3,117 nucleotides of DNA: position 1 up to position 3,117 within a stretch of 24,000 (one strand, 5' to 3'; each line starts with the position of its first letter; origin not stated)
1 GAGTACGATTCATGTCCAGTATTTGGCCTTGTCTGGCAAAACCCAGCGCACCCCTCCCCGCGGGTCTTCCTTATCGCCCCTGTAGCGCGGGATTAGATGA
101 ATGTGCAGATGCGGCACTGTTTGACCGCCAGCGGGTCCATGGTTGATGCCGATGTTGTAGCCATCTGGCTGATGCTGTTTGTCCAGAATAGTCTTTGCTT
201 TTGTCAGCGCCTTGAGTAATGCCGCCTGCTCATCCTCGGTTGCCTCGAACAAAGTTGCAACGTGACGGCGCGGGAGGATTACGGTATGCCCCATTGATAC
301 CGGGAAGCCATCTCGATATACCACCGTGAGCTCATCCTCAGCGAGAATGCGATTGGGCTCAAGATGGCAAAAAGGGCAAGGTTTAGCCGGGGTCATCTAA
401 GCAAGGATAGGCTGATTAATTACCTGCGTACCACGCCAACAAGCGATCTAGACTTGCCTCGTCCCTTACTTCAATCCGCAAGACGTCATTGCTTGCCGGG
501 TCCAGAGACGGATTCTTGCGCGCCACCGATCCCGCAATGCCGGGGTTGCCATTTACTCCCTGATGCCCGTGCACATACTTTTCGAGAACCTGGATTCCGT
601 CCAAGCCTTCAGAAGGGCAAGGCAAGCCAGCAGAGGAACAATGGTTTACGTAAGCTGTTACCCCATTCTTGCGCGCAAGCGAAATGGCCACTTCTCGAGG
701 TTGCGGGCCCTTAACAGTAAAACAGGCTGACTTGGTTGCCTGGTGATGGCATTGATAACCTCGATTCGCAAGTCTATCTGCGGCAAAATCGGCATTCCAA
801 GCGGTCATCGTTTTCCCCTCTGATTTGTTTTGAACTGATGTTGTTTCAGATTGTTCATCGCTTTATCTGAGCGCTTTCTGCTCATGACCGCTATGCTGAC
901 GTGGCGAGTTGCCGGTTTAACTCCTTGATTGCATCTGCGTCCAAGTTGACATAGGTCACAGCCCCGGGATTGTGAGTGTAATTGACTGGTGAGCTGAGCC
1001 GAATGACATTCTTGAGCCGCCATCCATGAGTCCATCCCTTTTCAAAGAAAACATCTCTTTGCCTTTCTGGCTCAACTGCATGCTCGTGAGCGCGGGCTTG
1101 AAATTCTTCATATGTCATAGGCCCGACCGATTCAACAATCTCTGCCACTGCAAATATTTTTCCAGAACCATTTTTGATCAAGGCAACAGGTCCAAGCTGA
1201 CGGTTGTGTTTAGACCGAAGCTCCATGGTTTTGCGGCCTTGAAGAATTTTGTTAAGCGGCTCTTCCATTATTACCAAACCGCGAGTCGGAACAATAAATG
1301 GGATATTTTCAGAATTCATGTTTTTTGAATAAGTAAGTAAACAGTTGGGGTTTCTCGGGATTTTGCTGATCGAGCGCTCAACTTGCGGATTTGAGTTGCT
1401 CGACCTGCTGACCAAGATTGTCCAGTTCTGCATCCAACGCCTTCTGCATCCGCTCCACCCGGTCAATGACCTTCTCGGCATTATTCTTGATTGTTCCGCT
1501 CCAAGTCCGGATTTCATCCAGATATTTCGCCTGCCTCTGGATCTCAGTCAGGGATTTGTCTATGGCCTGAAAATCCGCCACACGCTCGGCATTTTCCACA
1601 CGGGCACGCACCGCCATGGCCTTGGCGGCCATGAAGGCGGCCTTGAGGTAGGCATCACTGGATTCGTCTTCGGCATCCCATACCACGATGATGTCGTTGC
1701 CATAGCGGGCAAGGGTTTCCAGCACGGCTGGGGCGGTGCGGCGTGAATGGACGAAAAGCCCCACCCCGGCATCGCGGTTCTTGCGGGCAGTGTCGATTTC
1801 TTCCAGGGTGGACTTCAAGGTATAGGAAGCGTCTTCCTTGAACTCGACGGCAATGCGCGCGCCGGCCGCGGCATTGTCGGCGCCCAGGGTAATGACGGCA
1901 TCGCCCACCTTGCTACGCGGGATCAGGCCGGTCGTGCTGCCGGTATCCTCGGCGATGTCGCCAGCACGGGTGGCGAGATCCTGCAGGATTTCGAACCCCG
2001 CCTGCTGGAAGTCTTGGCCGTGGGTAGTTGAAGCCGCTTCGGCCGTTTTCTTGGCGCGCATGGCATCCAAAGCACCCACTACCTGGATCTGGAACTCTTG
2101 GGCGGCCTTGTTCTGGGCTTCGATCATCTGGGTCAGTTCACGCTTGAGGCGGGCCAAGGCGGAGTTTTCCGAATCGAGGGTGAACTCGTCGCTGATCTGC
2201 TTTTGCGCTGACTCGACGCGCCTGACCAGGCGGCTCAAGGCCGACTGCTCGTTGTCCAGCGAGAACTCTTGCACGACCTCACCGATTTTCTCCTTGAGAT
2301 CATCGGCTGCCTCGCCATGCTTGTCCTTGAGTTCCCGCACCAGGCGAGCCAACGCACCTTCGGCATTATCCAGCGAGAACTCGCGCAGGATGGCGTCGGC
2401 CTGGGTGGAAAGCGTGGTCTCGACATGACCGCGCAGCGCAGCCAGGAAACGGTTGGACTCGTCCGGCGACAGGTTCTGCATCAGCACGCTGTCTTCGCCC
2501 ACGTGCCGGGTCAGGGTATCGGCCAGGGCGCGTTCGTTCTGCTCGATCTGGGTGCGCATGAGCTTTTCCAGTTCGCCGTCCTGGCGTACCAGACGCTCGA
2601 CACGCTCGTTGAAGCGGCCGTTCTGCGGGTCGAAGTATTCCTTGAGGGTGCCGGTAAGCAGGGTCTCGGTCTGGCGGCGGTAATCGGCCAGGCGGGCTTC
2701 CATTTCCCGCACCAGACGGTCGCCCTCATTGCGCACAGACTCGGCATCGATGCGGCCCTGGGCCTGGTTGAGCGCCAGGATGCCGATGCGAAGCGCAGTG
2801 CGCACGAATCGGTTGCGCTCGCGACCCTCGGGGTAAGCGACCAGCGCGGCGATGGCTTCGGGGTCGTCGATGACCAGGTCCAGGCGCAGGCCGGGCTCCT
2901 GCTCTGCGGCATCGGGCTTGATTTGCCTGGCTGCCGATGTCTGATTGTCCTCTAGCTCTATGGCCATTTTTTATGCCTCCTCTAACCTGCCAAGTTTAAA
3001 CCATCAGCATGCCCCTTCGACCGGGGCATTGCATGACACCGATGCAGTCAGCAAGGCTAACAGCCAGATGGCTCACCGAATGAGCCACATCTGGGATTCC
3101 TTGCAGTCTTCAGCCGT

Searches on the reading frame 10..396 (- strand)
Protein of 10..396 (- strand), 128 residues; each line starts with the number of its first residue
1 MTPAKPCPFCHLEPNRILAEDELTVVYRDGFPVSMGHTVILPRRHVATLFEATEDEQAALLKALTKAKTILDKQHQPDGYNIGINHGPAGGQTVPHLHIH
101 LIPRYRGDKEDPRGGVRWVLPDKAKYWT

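Call 7: search_protein_families(library=pfam, proteins=[window:10-396:-], max_evalue=0.01)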
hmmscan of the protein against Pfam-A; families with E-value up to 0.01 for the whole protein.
window:10-396:- (128 aa): 4 families
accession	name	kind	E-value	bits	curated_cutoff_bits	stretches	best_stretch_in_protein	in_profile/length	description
PF01230.28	HIT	-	1.5e-23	83.7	21.5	1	14-106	5-97/98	HIT domain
PF11969.13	DcpS_C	-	2e-12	48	24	1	13-102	12-100/114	Scavenger mRNA decapping enzyme C-term binding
PF02744.22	GalP_UDP_tr_C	-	0.0012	19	29.2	1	37-103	51-119/165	Galactose-1-phosphate uridyl transferase, C-terminal domain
PF16285.10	DUF4931_N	-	0.0098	16.4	24.1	0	5-102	18-119/124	Domain of unknown function (DUF4931) N-terminal domain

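Call 30: search_protein_families(library=padloc, proteins=[window:10-396:-], max_evalue=0.001)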
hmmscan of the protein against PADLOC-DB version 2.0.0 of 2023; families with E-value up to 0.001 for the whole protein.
window:10-396:- (128 aa): 1 family
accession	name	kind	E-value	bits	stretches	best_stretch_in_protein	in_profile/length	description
PDLC00441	ThsC2|ThsC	-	1.8e-14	51.8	1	4-101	11-112/148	HIT family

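Call 31: search_protein_families(library=ncbifam, proteins=[window:10-396:-], max_evalue=0.001)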
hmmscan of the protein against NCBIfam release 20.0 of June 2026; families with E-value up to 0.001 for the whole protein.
window:10-396:- (128 aa): 4 families
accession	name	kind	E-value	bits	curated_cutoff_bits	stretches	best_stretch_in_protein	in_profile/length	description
NF052622.1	ATPAdlTfActino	equivalog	2.9e-17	62.7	290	1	13-109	50-147/176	ATP adenylyltransferase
NF045834.1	M_plasma_HinT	exception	1.7e-15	57.7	130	1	14-104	11-101/102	histidine triad protein HinT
NF007965.0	PRK10687.1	equivalog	7.9e-11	42.1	206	1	14-102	16-105/119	purine nucleoside phosphoramidase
NF008724.0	PRK11720.1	equivalog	0.00039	19.6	448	1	37-102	232-300/348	UDP-glucose--hexose-1-phosphate uridylyltransferase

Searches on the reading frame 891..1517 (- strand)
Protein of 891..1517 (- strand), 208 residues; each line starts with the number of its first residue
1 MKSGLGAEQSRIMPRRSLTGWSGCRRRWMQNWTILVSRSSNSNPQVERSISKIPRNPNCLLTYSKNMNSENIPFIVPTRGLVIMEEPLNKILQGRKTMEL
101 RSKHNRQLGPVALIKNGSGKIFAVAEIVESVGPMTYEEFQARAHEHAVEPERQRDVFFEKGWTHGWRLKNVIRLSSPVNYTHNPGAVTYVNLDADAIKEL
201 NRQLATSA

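Call 7: search_protein_families(library=pfam, proteins=[window:891-1517:-], max_evalue=0.01)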
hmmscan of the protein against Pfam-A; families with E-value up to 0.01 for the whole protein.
window:891-1517:- (208 aa): 1 family
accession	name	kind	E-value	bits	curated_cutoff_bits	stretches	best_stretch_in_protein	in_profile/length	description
PF04266.20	ASCH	-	0.00014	22.9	21.2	1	85-142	5-64/103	ASCH domain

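Call 30: search_protein_families(library=padloc, proteins=[window:891-1517:-], max_evalue=0.001)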
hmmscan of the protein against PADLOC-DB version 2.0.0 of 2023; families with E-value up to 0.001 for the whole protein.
window:891-1517:- (208 aa): 0 families

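Call 31: search_protein_families(library=ncbifam, proteins=[window:891-1517:-], max_evalue=0.001)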
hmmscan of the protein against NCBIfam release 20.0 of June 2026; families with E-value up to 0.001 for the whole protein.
window:891-1517:- (208 aa): 0 families

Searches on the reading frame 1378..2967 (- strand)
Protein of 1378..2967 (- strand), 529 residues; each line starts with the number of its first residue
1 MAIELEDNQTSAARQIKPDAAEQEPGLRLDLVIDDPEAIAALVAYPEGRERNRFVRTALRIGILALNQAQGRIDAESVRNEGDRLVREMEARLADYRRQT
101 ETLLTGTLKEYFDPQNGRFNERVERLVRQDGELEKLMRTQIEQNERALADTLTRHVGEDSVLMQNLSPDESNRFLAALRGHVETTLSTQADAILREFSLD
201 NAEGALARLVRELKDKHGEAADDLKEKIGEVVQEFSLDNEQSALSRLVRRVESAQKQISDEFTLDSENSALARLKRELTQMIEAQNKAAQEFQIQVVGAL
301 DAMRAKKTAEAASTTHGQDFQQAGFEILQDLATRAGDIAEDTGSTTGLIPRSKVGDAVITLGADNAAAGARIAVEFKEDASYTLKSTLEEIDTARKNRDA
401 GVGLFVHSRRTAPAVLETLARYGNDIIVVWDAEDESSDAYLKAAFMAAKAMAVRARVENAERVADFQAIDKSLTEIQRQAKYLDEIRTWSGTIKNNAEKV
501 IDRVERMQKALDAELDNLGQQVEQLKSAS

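Call 7: search_protein_families(library=pfam, proteins=[window:1378-2967:-], max_evalue=0.01)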
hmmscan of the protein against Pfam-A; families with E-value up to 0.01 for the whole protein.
window:1378-2967:- (529 aa): 2 families
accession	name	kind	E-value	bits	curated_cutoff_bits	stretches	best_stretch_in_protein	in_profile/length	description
PF07464.16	ApoLp-III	-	0.00055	20.5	36.3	0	199-296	49-143/146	Apolipophorin-III precursor (apoLp-III)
PF04513.17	Baculo_PEP_C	-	0.0019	18.7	38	0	466-527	40-99/140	Baculovirus polyhedron envelope protein, PEP, C terminus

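Call 30: search_protein_families(library=padloc, proteins=[window:1378-2967:-], max_evalue=0.001)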
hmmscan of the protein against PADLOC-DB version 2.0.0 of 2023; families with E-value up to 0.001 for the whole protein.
window:1378-2967:- (529 aa): 1 family
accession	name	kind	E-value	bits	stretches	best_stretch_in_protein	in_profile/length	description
PDLC04886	PDC-S06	-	0.00078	16.3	1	190-317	307-435/727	-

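Call 31: search_protein_families(library=ncbifam, proteins=[window:1378-2967:-], max_evalue=0.001)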
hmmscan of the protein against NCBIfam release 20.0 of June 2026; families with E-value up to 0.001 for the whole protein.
window:1378-2967:- (529 aa): 0 families

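Call 76: find_encoding_contigs(protein=window:1378-2967:-, flank=10000, max_places=4)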
Protein window:1378-2967:- (529 aa): 2 contigs read that carry it; 1 place shown.
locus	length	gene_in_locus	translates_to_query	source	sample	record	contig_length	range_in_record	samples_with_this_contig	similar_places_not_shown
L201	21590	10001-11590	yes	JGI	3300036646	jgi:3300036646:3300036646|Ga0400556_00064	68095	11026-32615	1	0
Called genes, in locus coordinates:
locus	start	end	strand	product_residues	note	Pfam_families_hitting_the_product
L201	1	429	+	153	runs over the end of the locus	-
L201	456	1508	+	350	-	PF05128:DUF697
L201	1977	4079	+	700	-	PF05729:NACHT (faint), PF13207:AAA_17 (faint), PF05496:RuvB_N (faint), PF13191:AAA_16 (weak), PF00004:AAA, PF00910:RNA_helicase (faint), PF07728:AAA_5 (faint), PF00004:AAA, +4 more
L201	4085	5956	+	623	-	-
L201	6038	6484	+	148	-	PF03412:Peptidase_C39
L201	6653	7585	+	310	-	PF06189:5-nucleotidase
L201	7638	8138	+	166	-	-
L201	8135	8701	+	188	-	-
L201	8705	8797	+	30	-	-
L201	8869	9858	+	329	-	PF13280:WYL, PF25583:WCX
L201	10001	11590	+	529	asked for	-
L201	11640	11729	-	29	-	-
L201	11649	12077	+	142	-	-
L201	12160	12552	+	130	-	-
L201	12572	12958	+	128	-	PF11969:DcpS_C, PF01230:HIT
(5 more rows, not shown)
